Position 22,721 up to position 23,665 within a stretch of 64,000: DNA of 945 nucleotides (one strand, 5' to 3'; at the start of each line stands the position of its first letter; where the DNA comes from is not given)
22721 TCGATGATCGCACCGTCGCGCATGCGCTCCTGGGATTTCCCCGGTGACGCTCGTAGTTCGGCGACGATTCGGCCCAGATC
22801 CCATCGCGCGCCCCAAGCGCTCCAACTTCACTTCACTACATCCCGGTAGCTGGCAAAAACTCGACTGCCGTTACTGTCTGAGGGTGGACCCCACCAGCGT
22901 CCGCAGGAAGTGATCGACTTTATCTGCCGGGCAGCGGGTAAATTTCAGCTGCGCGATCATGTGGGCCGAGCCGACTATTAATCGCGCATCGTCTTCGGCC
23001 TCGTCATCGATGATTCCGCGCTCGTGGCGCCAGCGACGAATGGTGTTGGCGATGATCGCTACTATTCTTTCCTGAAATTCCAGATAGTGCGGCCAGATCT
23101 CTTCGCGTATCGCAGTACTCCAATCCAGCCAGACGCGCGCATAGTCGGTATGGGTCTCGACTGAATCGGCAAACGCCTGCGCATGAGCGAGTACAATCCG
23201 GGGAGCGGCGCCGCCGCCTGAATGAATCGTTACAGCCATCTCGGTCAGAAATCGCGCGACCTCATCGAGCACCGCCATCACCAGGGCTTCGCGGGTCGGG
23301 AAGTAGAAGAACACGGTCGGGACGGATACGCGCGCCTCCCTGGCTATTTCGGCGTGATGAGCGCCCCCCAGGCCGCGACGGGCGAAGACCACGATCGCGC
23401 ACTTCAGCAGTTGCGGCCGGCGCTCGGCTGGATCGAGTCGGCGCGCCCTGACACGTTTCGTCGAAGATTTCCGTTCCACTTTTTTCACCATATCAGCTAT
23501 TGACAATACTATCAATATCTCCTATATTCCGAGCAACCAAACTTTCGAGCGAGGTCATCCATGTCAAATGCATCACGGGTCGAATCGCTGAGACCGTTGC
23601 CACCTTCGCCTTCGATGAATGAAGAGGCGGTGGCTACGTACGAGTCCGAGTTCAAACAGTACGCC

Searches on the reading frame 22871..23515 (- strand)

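Call 19: search_protein_families(library=pfam, proteins=[window:22871-23515:-], max_evalue=0.001)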
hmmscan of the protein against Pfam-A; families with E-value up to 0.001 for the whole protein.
window:22871-23515:- (214 aa): 1 family
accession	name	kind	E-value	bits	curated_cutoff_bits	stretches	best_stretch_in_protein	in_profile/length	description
PF00440.29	TetR_N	-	2.1e-09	37.5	24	1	36-82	1-47/47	Bacterial regulatory proteins, tetR family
